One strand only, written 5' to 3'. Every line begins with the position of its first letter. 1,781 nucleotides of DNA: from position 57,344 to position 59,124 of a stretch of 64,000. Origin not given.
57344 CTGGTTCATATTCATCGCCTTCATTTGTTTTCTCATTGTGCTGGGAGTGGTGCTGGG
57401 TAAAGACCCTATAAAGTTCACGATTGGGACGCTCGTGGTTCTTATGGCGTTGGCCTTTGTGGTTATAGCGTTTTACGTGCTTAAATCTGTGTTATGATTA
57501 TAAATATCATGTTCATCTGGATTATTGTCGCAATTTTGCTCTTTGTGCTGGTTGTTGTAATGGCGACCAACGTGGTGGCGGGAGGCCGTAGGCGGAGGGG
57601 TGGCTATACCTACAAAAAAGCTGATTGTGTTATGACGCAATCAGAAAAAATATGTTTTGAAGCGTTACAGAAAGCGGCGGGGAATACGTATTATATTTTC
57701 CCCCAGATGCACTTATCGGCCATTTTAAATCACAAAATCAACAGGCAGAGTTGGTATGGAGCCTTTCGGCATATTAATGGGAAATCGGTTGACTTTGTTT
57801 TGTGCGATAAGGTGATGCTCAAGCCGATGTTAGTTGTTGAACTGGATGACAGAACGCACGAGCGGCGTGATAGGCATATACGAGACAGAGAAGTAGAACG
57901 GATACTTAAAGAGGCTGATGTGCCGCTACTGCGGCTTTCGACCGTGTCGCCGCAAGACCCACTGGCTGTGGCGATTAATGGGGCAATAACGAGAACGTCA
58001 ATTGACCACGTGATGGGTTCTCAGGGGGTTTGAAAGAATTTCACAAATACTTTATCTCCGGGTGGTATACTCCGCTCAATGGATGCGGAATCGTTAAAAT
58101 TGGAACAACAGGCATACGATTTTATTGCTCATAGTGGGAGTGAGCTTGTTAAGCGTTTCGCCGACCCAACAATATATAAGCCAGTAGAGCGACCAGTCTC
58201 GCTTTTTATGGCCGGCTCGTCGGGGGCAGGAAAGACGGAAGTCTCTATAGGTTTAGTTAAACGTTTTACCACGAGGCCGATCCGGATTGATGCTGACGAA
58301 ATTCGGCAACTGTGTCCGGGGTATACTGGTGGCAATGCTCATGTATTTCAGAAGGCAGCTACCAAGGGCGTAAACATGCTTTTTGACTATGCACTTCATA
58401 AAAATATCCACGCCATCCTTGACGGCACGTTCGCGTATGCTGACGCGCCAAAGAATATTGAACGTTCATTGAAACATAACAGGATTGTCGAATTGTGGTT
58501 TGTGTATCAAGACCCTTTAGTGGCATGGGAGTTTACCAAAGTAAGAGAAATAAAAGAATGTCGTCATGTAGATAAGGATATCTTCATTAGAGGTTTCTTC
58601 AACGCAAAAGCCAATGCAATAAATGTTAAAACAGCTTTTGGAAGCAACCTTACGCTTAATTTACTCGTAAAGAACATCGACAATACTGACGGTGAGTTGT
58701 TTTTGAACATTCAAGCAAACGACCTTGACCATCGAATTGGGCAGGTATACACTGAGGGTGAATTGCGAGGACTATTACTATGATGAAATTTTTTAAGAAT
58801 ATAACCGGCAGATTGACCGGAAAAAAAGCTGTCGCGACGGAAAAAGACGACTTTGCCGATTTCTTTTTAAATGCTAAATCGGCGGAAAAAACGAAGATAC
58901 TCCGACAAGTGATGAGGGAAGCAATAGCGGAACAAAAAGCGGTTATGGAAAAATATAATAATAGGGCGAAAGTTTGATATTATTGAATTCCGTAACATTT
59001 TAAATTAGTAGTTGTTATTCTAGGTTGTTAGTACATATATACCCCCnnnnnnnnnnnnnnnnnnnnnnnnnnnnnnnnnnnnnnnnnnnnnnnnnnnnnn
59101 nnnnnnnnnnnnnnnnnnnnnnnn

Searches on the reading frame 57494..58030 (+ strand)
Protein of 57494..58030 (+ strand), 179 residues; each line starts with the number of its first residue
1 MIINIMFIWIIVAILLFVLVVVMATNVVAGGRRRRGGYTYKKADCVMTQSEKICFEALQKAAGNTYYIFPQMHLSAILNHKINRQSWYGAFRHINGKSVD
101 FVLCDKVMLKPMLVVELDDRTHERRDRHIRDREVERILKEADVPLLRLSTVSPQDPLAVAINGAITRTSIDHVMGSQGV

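Call 4: search_protein_families(library=pfam, proteins=[window:57494-58030:+], max_evalue=1)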
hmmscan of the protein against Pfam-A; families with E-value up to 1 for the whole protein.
window:57494-58030:+ (179 aa): 6 families
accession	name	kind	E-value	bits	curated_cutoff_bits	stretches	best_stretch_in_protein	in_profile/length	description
PF10881.14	DUF2726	-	1.3e-27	96.5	24.7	1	46-155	4-115/126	Protein of unknown function (DUF2726)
PF18741.7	MTES_1575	-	0.039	14.5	38.2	1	94-148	22-76/96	REase_MTES_1575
PF04480.18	DUF559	-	0.062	13.6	20.6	1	90-147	32-87/109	Protein of unknown function (DUF559)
PF25184.1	YxzE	-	0.22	13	40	1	6-41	3-44/65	YxzE-like putative bacteriocin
PF12273.13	RCR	-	0.48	11.6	27.8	1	9-38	2-31/117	Chitin synthesis regulation, resistance to Congo red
PF09649.15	CHZ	-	0.5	10.3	23.3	1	25-36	12-23/34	Histone chaperone domain CHZ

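Call 5: search_protein_families(library=ncbifam, proteins=[window:57494-58030:+], max_evalue=1)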
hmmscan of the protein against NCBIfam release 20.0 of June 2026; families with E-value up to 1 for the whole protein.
window:57494-58030:+ (179 aa): 1 family
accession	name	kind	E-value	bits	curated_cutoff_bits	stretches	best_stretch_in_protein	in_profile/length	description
NF041452.1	DDP3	equivalog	0.00064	20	140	1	40-121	3-85/116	DNA distortion polypeptide 3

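Call 24: search_protein_families(library=padloc, proteins=[window:57494-58030:+], max_evalue=0.1)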
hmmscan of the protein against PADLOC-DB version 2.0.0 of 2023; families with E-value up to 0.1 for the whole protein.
window:57494-58030:+ (179 aa): 0 families

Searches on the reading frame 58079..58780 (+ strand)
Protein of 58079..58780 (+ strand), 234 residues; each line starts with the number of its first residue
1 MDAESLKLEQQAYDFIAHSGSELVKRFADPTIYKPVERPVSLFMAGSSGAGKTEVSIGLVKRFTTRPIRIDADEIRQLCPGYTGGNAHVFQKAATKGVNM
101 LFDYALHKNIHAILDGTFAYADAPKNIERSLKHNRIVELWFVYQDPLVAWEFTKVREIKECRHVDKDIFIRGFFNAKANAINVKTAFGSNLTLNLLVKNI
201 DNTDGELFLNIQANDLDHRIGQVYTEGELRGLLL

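Call 4: search_protein_families(library=pfam, proteins=[window:58079-58780:+], max_evalue=1)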
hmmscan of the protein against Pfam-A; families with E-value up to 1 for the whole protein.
window:58079-58780:+ (234 aa): 4 families
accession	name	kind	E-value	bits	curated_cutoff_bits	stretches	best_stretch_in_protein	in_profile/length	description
PF06414.18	Zeta_toxin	-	1.8e-32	112.9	22.3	1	33-187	10-177/199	Zeta toxin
PF13671.12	AAA_33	-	9.4e-06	26.4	27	1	43-128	3-89/143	AAA domain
PF07475.17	Hpr_kinase_C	-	0.11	12.5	33.3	1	42-63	21-42/171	HPr Serine kinase C-terminal domain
PF00485.24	PRK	-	0.18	12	22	1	44-77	4-40/196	Phosphoribulokinase / Uridine kinase family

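Call 5: search_protein_families(library=ncbifam, proteins=[window:58079-58780:+], max_evalue=1)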
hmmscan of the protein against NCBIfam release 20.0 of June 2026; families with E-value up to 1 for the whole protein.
window:58079-58780:+ (234 aa): 8 families
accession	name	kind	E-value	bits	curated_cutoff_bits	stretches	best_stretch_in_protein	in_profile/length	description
NF041574.1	antitoxPezT_Strep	equivalog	3.1e-05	23.3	470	1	36-142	29-143/251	type II toxin-antitoxin system toxin PezT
NF047881.1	glyco_SdgB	exception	0.016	13.9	800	1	106-212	164-265/496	serine-aspartate repeat adhesin O-glycosyltransferase SdgB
NF005252.0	PRK06762.1-3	equivalog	0.028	14.2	258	1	42-145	14-112/189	hypothetical protein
NF009597.0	PRK13039.1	equivalog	0.034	13.6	459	1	173-206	117-150/232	superantigen-like protein SSL8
NF003259.0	PRK04220.1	equivalog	0.11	11.8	343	1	13-77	65-129/306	2-phosphoglycerate kinase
NF008263.0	PRK11034.1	equivalog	0.11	10.3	1350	1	38-74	486-523/758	ATP-dependent Clp protease ATP-binding subunit ClpA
TIGR00679.1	hpr-ser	equivalog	0.15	11.2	240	1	42-62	146-166/300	HPr(Ser) kinase/phosphatase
NF005115.0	PRK06547.1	equivalog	0.17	11.3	173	1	41-86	17-58/172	hypothetical protein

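Call 24: search_protein_families(library=padloc, proteins=[window:58079-58780:+], max_evalue=0.1)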
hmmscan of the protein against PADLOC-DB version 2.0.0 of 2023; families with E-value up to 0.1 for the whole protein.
window:58079-58780:+ (234 aa): 2 families
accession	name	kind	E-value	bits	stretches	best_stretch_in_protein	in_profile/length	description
PDLC04606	PDC-M37B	-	0.0053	14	1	40-63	175-198/390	-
PDLC00137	GajB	-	0.015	12.1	0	31-87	18-75/679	UrvD helicase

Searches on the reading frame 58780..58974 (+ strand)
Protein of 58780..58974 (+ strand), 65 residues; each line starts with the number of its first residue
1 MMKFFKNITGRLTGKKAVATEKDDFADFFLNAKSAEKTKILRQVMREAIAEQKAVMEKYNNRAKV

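Call 4: search_protein_families(library=pfam, proteins=[window:58780-58974:+], max_evalue=1)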
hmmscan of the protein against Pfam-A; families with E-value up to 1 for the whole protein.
window:58780-58974:+ (65 aa): 1 family
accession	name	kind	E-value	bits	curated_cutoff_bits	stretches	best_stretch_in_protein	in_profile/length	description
PF06785.16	UPF0242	-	0.033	14.7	33.5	1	19-62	129-172/194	Uncharacterised protein family (UPF0242) N-terminus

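Call 5: search_protein_families(library=ncbifam, proteins=[window:58780-58974:+], max_evalue=1)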
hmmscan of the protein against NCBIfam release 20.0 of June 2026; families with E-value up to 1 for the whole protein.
window:58780-58974:+ (65 aa): 0 families

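Call 6: search_protein_families(library=phrogs, proteins=[window:58780-58974:+], max_evalue=1)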
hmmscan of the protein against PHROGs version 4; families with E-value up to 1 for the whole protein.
window:58780-58974:+ (65 aa): 1 family
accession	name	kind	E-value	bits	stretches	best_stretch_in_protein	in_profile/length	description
phrog_27214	-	unknown function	0.25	12.7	1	33-64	37-68/70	-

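Call 24: search_protein_families(library=padloc, proteins=[window:58780-58974:+], max_evalue=0.1)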
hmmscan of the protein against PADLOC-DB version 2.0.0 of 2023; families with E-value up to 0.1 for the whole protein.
window:58780-58974:+ (65 aa): 1 family
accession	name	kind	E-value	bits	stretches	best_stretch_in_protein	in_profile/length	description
PDLC03771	RT_UG32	-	0.0031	14.2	1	17-56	292-330/521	DRT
